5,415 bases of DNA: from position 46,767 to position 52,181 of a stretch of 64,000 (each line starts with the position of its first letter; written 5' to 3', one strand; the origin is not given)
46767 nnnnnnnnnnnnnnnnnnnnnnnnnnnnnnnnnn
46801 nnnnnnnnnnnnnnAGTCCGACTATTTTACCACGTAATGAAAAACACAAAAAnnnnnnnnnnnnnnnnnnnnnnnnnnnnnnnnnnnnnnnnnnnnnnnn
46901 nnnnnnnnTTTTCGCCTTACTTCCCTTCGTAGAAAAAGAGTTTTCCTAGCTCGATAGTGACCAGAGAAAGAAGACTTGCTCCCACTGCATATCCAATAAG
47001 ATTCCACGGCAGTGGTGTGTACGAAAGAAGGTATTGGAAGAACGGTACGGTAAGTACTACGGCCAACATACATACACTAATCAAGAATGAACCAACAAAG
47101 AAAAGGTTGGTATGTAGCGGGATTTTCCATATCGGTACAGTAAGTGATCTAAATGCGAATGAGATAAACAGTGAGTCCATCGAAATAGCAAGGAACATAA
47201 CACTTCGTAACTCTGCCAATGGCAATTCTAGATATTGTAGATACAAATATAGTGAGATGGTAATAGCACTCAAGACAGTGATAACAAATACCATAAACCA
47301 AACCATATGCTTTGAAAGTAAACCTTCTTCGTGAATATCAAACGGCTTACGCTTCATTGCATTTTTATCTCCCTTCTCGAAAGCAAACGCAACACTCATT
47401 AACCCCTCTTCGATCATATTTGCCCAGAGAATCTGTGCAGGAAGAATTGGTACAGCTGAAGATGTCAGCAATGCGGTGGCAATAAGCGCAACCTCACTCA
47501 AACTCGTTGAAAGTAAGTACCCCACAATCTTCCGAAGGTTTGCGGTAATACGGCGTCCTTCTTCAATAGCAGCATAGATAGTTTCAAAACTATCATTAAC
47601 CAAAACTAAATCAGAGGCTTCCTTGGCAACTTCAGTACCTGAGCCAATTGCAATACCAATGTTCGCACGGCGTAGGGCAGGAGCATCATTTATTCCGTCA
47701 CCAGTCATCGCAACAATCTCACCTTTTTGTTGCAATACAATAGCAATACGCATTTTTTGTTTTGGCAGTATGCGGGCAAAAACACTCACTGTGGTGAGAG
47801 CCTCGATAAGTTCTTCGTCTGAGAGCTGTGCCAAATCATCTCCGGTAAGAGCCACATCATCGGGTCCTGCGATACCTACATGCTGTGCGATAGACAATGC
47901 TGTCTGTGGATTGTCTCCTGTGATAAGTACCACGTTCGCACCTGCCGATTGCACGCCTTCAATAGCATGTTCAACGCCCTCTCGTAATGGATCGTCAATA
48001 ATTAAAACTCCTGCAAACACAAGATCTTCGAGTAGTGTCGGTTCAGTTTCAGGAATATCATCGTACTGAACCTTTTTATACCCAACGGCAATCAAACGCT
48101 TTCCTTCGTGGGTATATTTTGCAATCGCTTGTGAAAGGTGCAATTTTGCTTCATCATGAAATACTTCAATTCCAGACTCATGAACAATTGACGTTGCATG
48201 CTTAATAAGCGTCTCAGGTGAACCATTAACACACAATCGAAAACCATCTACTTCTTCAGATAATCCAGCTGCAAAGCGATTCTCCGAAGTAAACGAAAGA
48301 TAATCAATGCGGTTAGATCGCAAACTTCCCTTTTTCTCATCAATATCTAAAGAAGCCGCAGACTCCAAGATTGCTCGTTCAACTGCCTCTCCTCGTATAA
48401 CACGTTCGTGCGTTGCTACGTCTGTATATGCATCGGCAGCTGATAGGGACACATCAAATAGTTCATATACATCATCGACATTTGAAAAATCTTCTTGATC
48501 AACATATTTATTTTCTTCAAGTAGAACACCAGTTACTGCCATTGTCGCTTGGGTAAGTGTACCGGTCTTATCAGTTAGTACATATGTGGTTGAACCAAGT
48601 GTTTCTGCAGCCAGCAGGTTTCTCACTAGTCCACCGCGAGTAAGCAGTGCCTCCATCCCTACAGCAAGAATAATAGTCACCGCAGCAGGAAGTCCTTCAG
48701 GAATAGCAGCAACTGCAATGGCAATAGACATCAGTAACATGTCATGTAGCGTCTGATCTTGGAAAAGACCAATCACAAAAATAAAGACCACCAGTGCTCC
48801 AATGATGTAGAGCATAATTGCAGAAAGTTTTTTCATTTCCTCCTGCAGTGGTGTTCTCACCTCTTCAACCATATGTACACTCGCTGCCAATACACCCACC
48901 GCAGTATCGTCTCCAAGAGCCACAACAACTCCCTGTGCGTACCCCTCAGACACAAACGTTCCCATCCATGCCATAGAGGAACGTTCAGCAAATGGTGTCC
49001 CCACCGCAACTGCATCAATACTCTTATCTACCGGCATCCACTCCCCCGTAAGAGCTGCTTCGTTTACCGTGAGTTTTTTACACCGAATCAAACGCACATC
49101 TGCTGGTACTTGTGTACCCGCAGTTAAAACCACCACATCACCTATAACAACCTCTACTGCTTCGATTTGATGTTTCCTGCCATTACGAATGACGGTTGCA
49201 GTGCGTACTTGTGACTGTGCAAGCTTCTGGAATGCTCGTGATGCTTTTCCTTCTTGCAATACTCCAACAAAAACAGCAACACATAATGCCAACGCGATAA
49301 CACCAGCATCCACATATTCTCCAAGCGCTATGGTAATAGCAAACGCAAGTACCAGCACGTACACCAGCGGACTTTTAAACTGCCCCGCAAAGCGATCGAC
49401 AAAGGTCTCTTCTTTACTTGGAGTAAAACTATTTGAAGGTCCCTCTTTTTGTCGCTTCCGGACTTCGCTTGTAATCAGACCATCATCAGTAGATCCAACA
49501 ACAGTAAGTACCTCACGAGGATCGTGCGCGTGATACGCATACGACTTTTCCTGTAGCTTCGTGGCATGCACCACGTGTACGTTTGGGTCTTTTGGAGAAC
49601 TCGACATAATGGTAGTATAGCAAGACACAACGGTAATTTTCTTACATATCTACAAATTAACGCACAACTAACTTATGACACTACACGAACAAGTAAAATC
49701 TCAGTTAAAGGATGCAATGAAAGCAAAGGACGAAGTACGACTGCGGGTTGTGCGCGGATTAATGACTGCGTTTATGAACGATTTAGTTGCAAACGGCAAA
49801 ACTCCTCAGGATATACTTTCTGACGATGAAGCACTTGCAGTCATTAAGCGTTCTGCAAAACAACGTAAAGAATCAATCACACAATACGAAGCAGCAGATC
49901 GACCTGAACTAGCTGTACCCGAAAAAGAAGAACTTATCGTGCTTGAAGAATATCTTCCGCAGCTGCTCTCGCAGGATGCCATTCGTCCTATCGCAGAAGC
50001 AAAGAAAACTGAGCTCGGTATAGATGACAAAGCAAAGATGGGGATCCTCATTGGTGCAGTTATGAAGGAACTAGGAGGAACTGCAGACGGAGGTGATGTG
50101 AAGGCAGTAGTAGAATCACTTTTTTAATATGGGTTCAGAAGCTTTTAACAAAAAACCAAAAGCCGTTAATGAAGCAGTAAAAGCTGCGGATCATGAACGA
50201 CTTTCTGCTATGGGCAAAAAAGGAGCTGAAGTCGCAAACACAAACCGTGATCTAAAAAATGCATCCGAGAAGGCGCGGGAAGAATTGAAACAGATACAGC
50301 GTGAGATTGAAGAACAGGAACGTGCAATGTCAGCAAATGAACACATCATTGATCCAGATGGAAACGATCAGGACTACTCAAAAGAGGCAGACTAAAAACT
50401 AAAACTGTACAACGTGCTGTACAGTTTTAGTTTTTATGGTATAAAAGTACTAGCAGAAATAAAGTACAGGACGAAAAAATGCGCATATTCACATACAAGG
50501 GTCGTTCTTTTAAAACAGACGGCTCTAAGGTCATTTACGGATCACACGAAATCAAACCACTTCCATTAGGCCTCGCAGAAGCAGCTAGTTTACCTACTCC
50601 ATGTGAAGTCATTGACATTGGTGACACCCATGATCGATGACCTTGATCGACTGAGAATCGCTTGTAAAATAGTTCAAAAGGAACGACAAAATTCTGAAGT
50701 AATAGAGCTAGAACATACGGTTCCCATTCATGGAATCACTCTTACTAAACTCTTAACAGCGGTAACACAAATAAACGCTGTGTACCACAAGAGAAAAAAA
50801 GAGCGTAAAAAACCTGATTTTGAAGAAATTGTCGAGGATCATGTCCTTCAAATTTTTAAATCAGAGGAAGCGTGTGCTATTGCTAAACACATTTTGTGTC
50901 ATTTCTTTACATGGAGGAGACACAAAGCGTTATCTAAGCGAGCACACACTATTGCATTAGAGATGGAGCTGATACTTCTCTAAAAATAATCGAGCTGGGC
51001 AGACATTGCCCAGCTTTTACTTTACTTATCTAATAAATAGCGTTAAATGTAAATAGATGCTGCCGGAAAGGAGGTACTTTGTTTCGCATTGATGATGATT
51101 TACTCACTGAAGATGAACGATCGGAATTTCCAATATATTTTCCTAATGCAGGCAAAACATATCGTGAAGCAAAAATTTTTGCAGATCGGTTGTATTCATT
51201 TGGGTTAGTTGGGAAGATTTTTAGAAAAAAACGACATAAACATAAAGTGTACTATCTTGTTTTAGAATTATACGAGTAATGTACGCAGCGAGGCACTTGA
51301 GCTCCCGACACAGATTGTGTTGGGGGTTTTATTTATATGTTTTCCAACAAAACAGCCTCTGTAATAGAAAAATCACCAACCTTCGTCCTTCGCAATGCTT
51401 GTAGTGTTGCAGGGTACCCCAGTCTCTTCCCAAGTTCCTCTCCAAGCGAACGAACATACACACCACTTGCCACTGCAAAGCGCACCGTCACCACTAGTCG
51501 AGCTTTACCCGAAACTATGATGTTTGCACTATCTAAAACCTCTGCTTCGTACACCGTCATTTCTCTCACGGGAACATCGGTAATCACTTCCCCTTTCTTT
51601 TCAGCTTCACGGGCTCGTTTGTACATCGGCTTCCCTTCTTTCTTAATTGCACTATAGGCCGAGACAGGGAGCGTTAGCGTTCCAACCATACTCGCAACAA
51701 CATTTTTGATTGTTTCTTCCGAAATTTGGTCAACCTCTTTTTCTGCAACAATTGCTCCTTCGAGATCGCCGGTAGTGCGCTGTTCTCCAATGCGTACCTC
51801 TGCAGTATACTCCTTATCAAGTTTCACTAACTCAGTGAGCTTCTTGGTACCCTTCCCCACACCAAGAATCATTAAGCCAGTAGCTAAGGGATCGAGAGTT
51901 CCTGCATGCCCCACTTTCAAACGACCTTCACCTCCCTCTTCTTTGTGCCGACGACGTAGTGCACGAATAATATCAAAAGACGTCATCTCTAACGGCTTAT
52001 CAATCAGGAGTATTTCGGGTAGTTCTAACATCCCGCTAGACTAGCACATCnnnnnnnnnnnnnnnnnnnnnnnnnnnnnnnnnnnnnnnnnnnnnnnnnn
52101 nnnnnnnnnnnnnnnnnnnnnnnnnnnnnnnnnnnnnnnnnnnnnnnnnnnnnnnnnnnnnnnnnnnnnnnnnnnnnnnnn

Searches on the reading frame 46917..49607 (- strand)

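Call 63: search_protein_families(library=pfam, proteins=[window:46917-49607:-], max_evalue=0.0001)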
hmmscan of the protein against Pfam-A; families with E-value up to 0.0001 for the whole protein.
window:46917-49607:- (896 aa): 6 families
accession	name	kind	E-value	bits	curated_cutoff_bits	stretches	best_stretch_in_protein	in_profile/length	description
PF00122.25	E1-E2_ATPase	-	3.5e-44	150.9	28.1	1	133-322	3-179/181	E1-E2 ATPase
PF00689.26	Cation_ATPase_C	-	1.9e-30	106.3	27.3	1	719-891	2-175/175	Cation transporting ATPase, C-terminus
PF00702.32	Hydrolase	-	2.3e-15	57.9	26.4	1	343-649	4-191/191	haloacid dehalogenase-like hydrolase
PF00690.31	Cation_ATPase_N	-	5.1e-10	39.3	20.4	1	25-91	1-68/69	Cation transporter/ATPase, N-terminus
PF13246.12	Cation_ATPase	-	3e-06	27.6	21.7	1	393-474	8-91/91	Cation transport ATPase (P-type)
PF08282.18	Hydrolase_3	-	5.5e-06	26.7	20.9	0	628-679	202-253/255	haloacid dehalogenase-like hydrolase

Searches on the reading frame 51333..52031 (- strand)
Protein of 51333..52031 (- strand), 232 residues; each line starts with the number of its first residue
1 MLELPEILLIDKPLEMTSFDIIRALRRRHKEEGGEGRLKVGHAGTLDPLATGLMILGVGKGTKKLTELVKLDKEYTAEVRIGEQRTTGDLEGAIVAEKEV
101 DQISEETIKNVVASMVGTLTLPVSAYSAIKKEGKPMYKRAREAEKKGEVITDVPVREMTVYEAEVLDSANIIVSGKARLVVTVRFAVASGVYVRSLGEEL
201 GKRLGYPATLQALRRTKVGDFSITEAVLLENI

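Call 59: search_protein_families(library=pfam, proteins=[window:51333-52031:-], max_evalue=0.001)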
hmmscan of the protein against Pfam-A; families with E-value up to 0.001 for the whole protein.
window:51333-52031:- (232 aa): 2 families
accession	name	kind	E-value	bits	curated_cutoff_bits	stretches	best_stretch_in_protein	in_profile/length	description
PF01509.24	TruB_N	-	1.8e-35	123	27.3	1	39-193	8-149/149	TruB family pseudouridylate synthase (N terminal domain)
PF16198.10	TruB_C_2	-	1e-06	29.2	29.3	1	194-231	1-38/66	tRNA pseudouridylate synthase B C-terminal domain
